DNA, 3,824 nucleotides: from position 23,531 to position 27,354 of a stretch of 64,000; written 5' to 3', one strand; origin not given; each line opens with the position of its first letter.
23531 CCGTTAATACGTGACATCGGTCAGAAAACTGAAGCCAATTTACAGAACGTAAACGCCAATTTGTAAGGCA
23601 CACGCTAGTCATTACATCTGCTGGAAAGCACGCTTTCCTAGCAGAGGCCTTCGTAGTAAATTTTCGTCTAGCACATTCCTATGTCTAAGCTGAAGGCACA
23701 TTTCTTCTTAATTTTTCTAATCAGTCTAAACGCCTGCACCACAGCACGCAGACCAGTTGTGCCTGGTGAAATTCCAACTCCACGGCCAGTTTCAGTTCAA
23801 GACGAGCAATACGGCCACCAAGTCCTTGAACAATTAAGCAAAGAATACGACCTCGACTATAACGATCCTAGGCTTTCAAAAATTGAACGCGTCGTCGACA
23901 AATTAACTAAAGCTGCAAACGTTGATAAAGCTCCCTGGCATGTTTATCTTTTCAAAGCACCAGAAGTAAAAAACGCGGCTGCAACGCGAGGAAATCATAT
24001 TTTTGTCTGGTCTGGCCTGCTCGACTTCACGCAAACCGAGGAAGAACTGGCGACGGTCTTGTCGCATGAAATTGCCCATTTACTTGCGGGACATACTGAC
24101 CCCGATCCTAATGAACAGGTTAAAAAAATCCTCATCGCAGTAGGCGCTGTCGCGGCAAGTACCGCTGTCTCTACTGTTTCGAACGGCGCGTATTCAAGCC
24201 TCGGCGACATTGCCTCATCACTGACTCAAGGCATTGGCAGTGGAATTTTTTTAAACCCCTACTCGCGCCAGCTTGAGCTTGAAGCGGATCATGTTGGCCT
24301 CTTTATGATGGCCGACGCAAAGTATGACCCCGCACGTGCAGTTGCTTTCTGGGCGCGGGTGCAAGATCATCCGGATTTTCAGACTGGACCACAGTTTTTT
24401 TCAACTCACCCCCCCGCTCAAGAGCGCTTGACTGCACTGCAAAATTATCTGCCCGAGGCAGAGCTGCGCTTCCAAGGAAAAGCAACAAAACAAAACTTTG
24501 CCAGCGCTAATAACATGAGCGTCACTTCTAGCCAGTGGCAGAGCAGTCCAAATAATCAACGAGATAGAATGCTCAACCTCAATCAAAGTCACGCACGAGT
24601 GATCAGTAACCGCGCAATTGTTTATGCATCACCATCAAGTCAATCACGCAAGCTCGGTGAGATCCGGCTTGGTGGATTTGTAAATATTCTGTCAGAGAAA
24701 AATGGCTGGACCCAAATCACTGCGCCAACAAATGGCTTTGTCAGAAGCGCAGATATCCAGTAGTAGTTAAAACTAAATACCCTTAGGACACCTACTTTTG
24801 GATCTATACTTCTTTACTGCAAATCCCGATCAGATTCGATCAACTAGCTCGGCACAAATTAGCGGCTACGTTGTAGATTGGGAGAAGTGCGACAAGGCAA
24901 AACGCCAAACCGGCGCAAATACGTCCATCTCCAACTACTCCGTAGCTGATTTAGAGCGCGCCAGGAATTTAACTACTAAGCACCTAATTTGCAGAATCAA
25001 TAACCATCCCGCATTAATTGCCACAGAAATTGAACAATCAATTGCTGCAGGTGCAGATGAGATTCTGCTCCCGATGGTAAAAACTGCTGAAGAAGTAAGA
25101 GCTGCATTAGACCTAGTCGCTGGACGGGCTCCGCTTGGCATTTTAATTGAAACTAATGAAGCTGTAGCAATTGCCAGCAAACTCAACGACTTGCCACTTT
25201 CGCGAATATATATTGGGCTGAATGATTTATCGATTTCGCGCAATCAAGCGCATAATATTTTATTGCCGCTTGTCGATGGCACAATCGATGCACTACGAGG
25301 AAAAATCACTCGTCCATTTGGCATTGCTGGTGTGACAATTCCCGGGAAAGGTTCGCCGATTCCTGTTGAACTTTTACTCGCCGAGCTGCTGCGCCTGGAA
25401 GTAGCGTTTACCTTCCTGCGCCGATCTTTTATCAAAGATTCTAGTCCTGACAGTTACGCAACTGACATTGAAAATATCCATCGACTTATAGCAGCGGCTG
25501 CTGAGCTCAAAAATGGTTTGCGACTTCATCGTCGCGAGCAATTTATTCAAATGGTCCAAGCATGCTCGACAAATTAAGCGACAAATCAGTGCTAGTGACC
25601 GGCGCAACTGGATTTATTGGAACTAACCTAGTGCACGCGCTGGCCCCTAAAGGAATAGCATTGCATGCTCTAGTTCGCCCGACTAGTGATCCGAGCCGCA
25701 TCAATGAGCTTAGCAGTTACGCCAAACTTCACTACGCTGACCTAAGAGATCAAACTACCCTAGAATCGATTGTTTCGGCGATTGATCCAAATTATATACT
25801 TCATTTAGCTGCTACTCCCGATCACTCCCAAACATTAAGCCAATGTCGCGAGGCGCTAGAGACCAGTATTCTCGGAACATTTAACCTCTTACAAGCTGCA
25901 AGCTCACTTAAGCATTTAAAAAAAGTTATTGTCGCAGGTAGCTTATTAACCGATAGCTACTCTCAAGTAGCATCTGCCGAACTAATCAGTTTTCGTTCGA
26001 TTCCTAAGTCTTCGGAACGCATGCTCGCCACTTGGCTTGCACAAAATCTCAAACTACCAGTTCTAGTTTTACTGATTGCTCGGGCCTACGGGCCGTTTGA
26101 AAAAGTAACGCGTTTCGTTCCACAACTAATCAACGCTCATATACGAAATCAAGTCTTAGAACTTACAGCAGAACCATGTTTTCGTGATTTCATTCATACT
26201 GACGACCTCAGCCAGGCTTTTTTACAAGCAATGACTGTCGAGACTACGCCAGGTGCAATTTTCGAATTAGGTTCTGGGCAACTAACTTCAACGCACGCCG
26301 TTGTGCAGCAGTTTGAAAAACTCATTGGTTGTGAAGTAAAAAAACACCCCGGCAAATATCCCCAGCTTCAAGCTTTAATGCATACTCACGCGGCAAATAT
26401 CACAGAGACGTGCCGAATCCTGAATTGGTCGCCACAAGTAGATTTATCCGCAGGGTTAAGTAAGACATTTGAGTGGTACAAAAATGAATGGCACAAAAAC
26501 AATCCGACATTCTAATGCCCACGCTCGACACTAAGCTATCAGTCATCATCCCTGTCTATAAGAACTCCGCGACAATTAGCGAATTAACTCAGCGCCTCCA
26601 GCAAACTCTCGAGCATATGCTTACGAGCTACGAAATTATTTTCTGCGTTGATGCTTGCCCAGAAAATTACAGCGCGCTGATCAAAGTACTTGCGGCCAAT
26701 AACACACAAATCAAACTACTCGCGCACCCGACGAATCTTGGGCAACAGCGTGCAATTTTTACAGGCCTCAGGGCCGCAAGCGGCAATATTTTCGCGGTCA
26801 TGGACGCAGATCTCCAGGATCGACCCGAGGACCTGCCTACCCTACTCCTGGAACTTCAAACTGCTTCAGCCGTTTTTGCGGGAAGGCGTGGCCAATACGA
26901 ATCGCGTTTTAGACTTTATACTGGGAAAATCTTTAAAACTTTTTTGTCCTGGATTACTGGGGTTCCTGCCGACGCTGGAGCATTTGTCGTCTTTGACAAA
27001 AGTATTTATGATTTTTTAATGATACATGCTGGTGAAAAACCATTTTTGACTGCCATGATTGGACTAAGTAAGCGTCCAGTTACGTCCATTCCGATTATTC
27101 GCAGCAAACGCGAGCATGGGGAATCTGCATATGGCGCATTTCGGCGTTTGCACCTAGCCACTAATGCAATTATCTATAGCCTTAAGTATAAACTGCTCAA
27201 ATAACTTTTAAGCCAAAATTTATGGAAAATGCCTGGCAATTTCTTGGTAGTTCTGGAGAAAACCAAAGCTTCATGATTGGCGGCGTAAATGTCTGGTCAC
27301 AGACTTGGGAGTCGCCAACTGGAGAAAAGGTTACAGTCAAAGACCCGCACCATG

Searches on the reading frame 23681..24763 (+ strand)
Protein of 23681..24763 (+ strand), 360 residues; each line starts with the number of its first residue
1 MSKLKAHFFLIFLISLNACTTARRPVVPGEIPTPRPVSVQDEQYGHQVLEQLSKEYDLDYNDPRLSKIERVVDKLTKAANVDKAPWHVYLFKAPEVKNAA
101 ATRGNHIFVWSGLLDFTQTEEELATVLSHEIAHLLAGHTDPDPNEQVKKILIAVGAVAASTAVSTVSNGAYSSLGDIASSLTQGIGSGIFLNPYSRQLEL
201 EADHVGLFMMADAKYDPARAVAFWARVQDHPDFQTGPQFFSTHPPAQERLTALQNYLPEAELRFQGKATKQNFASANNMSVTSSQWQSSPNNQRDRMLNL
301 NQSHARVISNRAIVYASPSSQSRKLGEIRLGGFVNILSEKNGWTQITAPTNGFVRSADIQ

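Call 47: search_protein_families(library=pfam, proteins=[window:23681-24763:+], max_evalue=0.001)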
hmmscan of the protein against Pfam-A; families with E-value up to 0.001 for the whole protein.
window:23681-24763:+ (360 aa): 2 families
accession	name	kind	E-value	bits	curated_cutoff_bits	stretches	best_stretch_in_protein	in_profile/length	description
PF01435.24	Peptidase_M48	-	1.6e-34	119.8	20.3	1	67-255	6-184/186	Peptidase family M48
PF08239.17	SH3_3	-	6.6e-07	29.9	27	1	312-358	3-52/54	Bacterial SH3 domain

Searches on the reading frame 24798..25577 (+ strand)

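Call 47: search_protein_families(library=pfam, proteins=[window:24798-25577:+], max_evalue=0.001)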
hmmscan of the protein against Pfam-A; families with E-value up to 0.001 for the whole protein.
window:24798-25577:+ (259 aa): 1 family
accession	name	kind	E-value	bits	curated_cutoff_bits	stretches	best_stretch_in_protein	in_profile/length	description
PF03328.21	HpcH_HpaI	-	2.6e-06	27.3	25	1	3-127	4-136/221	HpcH/HpaI aldolase/citrate lyase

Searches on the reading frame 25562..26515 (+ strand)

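Call 45: search_protein_families(library=pfam, proteins=[window:25562-26515:+], max_evalue=0.001)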
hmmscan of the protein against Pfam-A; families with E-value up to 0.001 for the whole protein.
window:25562-26515:+ (317 aa): 9 families
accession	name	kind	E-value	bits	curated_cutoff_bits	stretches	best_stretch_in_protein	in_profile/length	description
PF01370.27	Epimerase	-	9.2e-31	107.5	20.9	1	10-237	1-240/240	NAD dependent epimerase/dehydratase family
PF16363.11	GDP_Man_Dehyd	-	5.7e-25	88.9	27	1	11-298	1-328/332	GDP-mannose 4,6 dehydratase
PF02719.21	Polysacc_synt_2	-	2.3e-09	37.3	20.2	1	10-123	1-124/293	Polysaccharide biosynthesis protein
PF07993.18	NAD_binding_4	-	3.7e-09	36.5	20.1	1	12-50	1-42/258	Male sterility protein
PF04321.23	RmlD_sub_bind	-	6.3e-09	35.7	27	1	9-115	2-91/287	RmlD substrate binding domain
PF05368.20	NmrA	-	5e-08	33.3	27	1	7-75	2-71/298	NmrA-like family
PF01073.25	3Beta_HSD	-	1.7e-06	27.7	22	1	11-115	1-105/280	3-beta hydroxysteroid dehydrogenase/isomerase family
PF13460.12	NAD_binding_10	-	7.6e-06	26.3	27.2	1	14-131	1-102/184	NAD(P)H-binding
PF00106.31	adh_short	-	0.00016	21.6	26.6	1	8-115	1-121/195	short chain dehydrogenase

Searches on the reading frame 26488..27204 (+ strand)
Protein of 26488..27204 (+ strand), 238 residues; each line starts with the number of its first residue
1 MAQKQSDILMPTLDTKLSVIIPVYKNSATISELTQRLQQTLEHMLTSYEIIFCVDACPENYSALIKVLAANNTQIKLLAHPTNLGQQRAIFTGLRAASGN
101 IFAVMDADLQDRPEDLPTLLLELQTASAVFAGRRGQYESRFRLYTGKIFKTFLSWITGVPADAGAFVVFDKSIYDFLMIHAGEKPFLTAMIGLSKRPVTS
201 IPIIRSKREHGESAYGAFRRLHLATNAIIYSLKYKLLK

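Call 45: search_protein_families(library=pfam, proteins=[window:26488-27204:+], max_evalue=0.001)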
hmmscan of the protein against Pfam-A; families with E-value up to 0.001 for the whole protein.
window:26488-27204:+ (238 aa): 2 families
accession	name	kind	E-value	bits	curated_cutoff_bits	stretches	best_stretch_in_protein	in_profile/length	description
PF00535.33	Glycos_transf_2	-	2.8e-20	73.4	23.3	1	18-148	1-129/168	Glycosyl transferase family 2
PF13641.12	Glyco_tranf_2_3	-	0.00034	21.1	27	1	17-132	3-120/230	Glycosyltransferase like family 2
